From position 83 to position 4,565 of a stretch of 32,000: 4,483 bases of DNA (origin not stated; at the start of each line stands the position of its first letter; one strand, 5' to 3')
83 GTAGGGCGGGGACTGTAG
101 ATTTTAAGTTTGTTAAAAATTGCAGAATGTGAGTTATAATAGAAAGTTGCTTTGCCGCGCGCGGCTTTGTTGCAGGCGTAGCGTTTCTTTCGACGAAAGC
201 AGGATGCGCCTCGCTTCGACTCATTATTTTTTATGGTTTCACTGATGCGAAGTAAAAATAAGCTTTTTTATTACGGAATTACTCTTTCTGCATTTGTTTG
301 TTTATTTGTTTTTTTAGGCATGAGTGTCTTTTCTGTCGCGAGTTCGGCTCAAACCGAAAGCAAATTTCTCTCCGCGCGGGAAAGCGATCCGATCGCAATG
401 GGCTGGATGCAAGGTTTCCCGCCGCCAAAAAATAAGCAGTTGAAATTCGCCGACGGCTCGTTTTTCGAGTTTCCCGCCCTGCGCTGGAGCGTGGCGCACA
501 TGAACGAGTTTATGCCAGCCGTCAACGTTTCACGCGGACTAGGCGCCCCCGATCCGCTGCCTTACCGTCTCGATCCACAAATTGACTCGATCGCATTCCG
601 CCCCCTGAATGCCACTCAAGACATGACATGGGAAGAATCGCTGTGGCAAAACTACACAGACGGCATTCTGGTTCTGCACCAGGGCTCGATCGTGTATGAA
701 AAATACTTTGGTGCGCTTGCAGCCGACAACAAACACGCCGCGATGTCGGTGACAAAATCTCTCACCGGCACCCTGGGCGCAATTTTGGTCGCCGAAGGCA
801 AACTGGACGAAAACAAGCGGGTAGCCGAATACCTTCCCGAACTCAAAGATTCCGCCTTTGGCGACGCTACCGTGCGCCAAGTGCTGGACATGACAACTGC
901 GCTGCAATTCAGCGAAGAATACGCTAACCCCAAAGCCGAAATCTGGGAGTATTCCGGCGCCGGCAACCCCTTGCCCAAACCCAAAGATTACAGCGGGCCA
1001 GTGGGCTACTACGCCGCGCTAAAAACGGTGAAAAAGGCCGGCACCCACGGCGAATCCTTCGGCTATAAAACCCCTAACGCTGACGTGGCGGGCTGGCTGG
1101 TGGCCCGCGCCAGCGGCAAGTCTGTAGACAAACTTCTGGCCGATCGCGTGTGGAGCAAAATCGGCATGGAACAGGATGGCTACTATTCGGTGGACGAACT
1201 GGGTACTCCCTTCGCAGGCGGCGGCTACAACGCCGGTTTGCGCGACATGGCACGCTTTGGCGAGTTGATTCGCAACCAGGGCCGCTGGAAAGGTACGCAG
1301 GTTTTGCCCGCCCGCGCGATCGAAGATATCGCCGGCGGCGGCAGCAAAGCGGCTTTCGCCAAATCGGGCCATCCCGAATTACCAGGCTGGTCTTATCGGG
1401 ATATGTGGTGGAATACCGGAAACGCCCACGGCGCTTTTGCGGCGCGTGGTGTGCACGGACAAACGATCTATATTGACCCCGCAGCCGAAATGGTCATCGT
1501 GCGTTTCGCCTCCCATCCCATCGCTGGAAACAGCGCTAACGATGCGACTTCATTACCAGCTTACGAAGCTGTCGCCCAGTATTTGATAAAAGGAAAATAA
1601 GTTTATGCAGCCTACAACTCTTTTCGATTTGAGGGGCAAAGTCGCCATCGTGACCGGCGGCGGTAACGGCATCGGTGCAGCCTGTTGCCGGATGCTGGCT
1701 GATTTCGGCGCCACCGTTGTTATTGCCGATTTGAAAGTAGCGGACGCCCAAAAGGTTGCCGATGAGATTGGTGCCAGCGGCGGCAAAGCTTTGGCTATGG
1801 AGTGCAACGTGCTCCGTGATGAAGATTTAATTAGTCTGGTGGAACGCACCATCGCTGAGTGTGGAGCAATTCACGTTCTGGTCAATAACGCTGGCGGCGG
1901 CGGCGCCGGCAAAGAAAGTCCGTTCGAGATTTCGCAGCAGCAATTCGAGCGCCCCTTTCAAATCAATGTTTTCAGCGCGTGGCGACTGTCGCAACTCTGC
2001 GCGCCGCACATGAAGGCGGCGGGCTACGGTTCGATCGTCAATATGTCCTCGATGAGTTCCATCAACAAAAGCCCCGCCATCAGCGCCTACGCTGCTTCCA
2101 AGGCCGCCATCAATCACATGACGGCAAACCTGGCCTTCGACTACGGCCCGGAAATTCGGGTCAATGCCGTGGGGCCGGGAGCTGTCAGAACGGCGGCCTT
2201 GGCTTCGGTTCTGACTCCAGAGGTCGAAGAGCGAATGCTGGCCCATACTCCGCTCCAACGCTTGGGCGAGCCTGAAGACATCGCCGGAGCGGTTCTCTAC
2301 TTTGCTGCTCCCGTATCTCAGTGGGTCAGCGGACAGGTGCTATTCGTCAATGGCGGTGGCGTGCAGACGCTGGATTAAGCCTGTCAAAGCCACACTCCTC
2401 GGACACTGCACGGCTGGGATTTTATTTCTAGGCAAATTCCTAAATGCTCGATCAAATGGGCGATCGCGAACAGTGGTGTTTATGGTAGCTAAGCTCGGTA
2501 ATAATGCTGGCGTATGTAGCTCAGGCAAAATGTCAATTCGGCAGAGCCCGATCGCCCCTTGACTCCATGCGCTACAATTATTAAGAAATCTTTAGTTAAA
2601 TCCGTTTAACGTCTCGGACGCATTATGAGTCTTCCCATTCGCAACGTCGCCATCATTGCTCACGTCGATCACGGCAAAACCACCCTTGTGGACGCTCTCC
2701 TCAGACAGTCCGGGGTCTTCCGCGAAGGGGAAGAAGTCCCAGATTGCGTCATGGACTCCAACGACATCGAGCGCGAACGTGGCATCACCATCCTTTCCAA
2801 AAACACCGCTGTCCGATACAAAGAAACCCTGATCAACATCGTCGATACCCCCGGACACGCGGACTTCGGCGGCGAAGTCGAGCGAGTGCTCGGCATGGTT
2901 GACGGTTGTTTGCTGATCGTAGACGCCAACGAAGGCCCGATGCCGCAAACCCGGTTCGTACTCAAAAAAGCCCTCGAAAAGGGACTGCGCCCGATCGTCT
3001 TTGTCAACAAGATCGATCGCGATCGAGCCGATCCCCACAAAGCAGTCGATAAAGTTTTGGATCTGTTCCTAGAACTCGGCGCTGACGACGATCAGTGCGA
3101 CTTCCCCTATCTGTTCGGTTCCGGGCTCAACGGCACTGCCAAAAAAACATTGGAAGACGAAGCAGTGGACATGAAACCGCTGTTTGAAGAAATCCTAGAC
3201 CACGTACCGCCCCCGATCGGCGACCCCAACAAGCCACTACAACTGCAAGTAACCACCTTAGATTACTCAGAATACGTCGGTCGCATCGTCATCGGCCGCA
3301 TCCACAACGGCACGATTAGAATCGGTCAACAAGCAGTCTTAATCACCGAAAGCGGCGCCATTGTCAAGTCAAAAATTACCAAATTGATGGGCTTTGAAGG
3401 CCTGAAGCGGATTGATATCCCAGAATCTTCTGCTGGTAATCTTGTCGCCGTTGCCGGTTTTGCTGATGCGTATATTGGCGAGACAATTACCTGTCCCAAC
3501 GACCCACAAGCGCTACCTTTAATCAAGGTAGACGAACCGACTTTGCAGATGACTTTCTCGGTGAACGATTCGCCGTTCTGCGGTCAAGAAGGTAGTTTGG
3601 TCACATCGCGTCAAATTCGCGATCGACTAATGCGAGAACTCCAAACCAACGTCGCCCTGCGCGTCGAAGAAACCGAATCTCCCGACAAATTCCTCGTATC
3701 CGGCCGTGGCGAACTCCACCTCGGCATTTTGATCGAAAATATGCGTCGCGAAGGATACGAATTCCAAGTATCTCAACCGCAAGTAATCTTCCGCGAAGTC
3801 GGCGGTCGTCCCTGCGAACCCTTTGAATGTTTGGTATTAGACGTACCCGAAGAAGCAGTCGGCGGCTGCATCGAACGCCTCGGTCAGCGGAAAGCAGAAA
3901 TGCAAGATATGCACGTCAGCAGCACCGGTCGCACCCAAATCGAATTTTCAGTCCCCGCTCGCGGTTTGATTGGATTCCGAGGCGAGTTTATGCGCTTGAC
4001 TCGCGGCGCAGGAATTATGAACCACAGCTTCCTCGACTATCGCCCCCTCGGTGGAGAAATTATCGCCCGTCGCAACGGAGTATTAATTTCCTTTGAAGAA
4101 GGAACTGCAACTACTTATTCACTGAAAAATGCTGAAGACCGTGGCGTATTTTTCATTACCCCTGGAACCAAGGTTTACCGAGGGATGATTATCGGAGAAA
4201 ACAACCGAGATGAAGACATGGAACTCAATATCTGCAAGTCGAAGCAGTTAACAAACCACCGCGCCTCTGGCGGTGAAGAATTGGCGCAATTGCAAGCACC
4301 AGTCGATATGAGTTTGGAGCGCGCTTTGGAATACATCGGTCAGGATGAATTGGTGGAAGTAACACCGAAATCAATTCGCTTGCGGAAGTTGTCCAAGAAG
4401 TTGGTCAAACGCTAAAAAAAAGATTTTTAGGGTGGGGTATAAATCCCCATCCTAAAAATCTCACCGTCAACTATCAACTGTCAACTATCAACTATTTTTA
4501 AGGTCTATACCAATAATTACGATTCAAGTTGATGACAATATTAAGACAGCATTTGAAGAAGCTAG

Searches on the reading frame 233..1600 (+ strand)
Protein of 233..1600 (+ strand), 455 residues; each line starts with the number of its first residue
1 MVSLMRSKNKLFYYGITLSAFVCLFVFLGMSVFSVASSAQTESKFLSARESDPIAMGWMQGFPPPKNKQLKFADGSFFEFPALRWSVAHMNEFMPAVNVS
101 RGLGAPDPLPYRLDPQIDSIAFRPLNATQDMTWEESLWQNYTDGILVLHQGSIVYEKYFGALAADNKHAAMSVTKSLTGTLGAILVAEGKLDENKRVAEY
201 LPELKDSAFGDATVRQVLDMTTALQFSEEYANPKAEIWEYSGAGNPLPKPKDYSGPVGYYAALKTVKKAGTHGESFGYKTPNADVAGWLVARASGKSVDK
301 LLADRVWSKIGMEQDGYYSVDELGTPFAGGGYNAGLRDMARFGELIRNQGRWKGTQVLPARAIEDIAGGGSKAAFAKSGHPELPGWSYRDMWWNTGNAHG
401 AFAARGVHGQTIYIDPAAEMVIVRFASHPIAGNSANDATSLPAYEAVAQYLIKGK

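Call 27: search_protein_families(library=pfam, proteins=[window:233-1600:+], max_evalue=0.001)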
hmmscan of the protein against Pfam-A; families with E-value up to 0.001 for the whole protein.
window:233-1600:+ (455 aa): 1 family
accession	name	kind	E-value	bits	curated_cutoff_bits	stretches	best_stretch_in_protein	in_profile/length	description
PF00144.29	Beta-lactamase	-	4.7e-35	121.8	27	1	145-428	19-310/329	Beta-lactamase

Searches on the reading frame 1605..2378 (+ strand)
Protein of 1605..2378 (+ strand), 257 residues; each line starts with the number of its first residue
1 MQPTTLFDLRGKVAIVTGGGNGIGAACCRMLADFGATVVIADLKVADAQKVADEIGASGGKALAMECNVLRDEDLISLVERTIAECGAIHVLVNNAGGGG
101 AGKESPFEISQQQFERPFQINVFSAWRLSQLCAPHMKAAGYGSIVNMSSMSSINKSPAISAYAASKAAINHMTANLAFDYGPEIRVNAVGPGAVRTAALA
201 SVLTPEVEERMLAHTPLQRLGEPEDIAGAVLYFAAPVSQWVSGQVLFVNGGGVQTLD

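Call 27: search_protein_families(library=pfam, proteins=[window:1605-2378:+], max_evalue=0.001)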
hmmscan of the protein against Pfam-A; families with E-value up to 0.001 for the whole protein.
window:1605-2378:+ (257 aa): 4 families
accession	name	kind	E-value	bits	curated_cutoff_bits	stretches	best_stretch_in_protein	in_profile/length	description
PF13561.12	adh_short_C2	-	1.7e-58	198.4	27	1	21-251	6-234/236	Enoyl-(Acyl carrier protein) reductase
PF00106.31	adh_short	-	2.4e-52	177.7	26.6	1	12-202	1-190/195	short chain dehydrogenase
PF08659.16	KR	-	6.8e-11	42.9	22.6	1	15-173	4-160/180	KR domain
PF01370.27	Epimerase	-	0.00027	20.9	20.9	1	15-192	2-176/240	NAD dependent epimerase/dehydratase family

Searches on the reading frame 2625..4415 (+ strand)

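Call 27: search_protein_families(library=pfam, proteins=[window:2625-4415:+], max_evalue=0.001)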
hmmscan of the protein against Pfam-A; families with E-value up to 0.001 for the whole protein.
window:2625-4415:+ (596 aa): 7 families
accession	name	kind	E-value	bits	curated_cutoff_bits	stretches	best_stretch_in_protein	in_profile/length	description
PF00009.33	GTP_EFTU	-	1.6e-56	191.3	26.5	1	4-195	2-187/188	Elongation factor Tu GTP binding domain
PF21018.2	BipA_C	-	2e-45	153.5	23.8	1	484-589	1-106/110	TypA/BipA C-terminal domain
PF00679.30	EFG_C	-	1.4e-20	73.5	27.9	1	397-480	3-86/89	Elongation factor G C-terminus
PF03144.31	GTP_EFTU_D2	-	4.6e-10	40.2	30.3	1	219-289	1-73/73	Elongation factor Tu domain 2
PF14492.12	EFG_III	-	7.3e-05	23.2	27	1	329-382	19-73/75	Elongation Factor G, domain III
PF01926.29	MMR_HSR1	-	0.00011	22.8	21.9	1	8-129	2-113/113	50S ribosome-binding GTPase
PF22042.2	EF-G_D2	-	0.00031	21.2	27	0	212-289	11-82/84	Elongation factor G domain 2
